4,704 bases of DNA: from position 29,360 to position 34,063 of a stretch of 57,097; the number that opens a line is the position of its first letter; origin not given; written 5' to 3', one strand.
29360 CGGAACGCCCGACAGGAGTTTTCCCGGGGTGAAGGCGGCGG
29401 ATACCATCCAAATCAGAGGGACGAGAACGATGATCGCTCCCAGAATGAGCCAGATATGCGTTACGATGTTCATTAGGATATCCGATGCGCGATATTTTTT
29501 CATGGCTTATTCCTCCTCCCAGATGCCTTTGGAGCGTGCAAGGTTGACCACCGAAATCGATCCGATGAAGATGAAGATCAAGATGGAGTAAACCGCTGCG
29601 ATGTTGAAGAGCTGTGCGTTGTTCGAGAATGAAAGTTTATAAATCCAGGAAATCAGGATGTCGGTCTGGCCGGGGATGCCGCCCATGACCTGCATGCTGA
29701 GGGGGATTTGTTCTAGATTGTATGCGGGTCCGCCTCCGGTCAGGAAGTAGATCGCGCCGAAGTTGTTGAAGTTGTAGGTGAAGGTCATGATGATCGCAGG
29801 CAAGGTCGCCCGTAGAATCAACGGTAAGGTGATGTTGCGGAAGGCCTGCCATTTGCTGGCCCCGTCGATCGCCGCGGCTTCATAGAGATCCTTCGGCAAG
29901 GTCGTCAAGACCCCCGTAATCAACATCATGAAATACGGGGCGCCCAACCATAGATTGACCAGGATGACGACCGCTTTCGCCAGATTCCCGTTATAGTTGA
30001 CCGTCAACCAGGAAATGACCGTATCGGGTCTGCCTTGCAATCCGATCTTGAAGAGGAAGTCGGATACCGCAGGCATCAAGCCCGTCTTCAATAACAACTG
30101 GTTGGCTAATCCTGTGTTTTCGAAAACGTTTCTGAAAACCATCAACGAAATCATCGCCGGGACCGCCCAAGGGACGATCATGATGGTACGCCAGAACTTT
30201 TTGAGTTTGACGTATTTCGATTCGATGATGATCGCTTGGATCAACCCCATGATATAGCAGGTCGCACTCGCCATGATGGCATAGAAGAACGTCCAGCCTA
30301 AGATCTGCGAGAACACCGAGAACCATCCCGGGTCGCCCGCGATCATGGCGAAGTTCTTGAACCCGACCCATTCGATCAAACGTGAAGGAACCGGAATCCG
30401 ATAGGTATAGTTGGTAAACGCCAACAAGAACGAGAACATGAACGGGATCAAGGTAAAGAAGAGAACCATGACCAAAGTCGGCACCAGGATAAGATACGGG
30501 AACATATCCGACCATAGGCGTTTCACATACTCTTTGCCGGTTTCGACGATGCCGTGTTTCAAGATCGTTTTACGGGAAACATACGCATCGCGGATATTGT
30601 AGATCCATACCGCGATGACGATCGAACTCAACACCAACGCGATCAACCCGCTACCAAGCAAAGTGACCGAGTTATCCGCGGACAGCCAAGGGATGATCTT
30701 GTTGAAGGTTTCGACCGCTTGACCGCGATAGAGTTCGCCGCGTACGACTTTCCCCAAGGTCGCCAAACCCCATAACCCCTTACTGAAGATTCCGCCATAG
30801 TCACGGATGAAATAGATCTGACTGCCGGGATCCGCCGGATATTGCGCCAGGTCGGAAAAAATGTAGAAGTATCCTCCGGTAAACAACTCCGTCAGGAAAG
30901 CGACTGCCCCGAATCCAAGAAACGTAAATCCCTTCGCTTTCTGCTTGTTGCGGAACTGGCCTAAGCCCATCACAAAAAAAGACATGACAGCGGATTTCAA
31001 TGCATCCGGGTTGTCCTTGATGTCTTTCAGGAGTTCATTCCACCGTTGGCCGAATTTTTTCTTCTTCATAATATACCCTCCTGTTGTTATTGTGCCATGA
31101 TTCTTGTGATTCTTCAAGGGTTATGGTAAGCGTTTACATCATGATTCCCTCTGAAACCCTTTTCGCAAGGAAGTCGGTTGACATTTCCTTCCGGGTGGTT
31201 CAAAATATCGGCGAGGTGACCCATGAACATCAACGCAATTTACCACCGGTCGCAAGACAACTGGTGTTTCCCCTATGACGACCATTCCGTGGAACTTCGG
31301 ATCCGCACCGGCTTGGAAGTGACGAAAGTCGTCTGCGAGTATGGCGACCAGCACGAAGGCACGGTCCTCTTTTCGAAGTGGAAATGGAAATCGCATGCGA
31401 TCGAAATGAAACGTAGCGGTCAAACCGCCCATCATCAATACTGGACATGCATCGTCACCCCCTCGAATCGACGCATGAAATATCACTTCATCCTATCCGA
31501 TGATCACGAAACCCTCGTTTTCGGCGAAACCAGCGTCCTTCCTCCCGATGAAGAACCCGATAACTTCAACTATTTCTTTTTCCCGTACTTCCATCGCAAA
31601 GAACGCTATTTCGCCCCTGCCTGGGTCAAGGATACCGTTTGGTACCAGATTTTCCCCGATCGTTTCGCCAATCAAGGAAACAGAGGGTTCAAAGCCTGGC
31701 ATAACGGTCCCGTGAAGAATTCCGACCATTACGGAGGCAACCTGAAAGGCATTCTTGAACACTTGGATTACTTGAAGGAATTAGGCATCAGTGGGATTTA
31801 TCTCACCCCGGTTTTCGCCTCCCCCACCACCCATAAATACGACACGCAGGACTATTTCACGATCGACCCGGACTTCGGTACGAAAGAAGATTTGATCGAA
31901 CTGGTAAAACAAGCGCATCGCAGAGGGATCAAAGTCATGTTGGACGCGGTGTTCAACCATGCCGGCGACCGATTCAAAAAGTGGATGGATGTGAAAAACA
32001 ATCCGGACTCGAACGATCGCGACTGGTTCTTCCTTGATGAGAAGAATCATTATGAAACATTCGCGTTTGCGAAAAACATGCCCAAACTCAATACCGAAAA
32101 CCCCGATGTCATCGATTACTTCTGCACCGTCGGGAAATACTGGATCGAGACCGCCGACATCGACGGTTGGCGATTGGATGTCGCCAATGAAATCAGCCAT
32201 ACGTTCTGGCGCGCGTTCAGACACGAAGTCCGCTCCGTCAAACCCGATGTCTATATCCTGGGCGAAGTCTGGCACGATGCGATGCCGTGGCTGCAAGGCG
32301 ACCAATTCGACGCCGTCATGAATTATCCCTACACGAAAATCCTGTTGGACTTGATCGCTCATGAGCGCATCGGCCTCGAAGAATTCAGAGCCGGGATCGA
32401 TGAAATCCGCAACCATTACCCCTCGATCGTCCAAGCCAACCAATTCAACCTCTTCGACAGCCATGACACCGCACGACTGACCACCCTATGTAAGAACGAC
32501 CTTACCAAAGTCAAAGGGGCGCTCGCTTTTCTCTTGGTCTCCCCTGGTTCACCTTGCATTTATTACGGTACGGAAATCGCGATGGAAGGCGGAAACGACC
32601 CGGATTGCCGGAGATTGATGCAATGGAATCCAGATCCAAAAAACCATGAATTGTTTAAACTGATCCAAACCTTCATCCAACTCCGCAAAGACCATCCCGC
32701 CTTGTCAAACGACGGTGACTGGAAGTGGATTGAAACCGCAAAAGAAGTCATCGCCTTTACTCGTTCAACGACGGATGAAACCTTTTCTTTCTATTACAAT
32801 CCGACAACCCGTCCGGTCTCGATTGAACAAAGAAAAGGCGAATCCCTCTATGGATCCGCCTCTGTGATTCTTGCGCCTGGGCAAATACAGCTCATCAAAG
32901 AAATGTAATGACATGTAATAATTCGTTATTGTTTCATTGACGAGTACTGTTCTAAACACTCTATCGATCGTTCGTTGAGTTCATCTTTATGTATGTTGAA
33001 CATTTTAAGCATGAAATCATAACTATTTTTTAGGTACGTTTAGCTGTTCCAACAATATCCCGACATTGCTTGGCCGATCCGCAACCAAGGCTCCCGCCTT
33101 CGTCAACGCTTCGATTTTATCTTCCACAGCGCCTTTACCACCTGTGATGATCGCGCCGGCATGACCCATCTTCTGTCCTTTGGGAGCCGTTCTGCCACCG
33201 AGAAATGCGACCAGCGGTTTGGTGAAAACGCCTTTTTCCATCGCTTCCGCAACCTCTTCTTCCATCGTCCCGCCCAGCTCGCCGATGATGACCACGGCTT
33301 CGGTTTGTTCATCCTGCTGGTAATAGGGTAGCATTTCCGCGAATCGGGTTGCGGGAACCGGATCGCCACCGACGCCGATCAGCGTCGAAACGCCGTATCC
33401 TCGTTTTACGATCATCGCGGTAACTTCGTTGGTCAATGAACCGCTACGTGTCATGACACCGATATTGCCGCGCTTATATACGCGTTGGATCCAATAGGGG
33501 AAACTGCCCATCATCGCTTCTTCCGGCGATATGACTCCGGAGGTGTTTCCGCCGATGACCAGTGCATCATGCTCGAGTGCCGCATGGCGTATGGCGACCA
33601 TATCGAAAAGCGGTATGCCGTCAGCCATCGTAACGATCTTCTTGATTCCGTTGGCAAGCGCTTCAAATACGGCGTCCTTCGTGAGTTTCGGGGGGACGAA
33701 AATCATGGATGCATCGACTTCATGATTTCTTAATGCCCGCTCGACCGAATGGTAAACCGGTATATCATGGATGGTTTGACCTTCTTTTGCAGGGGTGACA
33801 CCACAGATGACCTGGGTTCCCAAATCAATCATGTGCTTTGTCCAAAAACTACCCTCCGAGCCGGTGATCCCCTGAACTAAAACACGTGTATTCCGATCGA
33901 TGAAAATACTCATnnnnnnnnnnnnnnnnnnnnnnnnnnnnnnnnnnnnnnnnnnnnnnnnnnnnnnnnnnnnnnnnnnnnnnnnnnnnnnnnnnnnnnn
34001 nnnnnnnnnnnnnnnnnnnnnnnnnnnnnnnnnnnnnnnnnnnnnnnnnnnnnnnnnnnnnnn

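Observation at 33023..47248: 14-gene sulfoquinovose operon: transketolase-type sulfoglycolysis ending in sulfoacetate plus ATP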

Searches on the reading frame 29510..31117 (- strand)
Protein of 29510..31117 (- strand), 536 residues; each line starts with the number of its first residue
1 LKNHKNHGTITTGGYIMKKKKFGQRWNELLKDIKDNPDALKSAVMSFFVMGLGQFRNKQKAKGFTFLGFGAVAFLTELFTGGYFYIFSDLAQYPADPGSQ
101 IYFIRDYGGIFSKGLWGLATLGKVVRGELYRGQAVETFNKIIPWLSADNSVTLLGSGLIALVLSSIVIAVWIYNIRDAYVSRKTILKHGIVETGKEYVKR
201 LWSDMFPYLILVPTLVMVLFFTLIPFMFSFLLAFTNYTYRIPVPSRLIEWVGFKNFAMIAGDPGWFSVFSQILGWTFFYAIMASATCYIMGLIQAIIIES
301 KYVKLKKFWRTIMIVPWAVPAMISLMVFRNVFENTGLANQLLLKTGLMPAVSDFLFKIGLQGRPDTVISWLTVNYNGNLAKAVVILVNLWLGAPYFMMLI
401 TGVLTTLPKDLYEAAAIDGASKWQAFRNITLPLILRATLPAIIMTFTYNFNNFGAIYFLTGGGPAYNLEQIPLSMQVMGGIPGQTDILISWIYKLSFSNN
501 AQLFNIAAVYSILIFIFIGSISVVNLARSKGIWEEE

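Call 7: search_protein_families(library=pfam, proteins=[window:29510-31117:-])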
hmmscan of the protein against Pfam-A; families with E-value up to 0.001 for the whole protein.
window:29510-31117:- (536 aa): 1 family
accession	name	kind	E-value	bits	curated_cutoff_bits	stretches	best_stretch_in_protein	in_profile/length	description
PF00528.27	BPD_transp_1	-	1.1e-19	71.3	26.4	1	291-526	5-178/184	Binding-protein-dependent transport system inner membrane component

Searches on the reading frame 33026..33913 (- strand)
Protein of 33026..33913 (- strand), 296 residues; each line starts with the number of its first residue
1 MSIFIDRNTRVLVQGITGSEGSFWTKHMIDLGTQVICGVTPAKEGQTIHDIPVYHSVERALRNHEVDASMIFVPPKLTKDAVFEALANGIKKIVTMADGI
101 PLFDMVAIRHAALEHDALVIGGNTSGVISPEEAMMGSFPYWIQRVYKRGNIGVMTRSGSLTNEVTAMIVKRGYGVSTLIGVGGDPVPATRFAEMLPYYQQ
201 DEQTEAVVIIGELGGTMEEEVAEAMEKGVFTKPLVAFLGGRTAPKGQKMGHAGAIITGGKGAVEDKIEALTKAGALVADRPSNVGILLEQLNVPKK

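Call 7: search_protein_families(library=pfam, proteins=[window:33026-33913:-])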
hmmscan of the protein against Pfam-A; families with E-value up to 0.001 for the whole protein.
window:33026-33913:- (296 aa): 4 families
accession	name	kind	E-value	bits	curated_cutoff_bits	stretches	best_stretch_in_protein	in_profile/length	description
PF02629.25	CoA_binding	-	7.2e-23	81.6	22.3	1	6-98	1-96/97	CoA binding domain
PF00549.24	Ligase_CoA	-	5.5e-19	69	24.5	1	155-275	2-127/128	CoA-ligase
PF13607.11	Succ_CoA_lig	-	3e-11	43.7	27.4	1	148-280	1-127/138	Succinyl-CoA ligase like flavodoxin domain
PF13380.12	CoA_binding_2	-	6.3e-06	27.1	22.8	1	35-123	29-109/116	CoA binding domain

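Call 52: search_protein_families(library=pfam, proteins=[L054:13403-14848:+, L071:13426-14880:+, L052:13445-14905:+, L045:13405-14856:+], max_evalue=0.0001)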
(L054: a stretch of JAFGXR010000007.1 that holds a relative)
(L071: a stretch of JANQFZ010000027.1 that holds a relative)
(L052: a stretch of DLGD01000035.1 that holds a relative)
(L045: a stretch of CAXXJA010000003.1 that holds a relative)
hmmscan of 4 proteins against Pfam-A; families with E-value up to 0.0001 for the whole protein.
L054:13403-14848:+ (482 aa): 2 families
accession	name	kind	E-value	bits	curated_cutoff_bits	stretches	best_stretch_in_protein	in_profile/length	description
PF00939.25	Na_sulph_symp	-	4.1e-55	188.1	27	1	8-473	3-463/472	Sodium:sulfate symporter transmembrane region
PF03600.22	CitMHS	-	4.1e-37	128.5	31.9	1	54-399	1-310/336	Citrate transporter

L071:13426-14880:+ (485 aa): 2 families
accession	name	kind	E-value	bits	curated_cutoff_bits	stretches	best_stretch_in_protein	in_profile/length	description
PF00939.25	Na_sulph_symp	-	3.9e-58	198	27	1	17-476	9-463/472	Sodium:sulfate symporter transmembrane region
PF03600.22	CitMHS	-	1.7e-41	142.9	31.9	2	57-401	1-309/336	Citrate transporter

L052:13445-14905:+ (487 aa): 2 families
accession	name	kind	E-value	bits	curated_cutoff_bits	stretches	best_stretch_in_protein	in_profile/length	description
PF00939.25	Na_sulph_symp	-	7e-54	184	27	1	16-479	6-464/472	Sodium:sulfate symporter transmembrane region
PF03600.22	CitMHS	-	2e-36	126.2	31.9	2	60-297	2-217/336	Citrate transporter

L045:13405-14856:+ (484 aa): 2 families
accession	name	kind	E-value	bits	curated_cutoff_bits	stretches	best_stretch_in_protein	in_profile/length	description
PF00939.25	Na_sulph_symp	-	6.1e-51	174.3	27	1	10-472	3-460/472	Sodium:sulfate symporter transmembrane region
PF03600.22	CitMHS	-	5.6e-44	151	31.9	2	56-402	1-311/336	Citrate transporter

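Call 58: search_protein_families(library=ncbifam, proteins=[window:33026-33913:-, L054:13403-14848:+], max_evalue=1e-10)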
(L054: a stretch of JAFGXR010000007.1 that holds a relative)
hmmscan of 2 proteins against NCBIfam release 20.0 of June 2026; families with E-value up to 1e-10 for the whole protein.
window:33026-33913:- (296 aa): 5 families
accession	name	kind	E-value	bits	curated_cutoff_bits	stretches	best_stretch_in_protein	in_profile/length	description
NF004230.0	PRK05678.1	equivalog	2.2e-98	329.1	336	1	1-290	1-286/291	succinate--CoA ligase subunit alpha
TIGR01019.1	sucCoAalpha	subfamily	5.1e-97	324.7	353.2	1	3-290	1-284/286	succinate--CoA ligase subunit alpha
TIGR02717.1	AcCoA-syn-alpha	equivalog_domain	1.1e-21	77.1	567.15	1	35-281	38-277/447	acetate--CoA ligase alpha subunit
NF045494.1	AcCoALig_Archglob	equivalog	2.9e-17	62.3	1200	1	46-257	264-471/665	acetate--CoA ligase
NF004760.0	PRK06091.1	subfamily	4.5e-13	48.5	433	1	55-245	106-293/555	acyl-CoA synthetase FdrA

L054:13403-14848:+ (482 aa): 1 family
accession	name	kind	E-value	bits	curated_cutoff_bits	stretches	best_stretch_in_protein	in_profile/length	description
TIGR00785.1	dass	subfamily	7.4e-73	245.7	198.6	1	43-473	10-441/444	DASS family sodium-coupled anion symporter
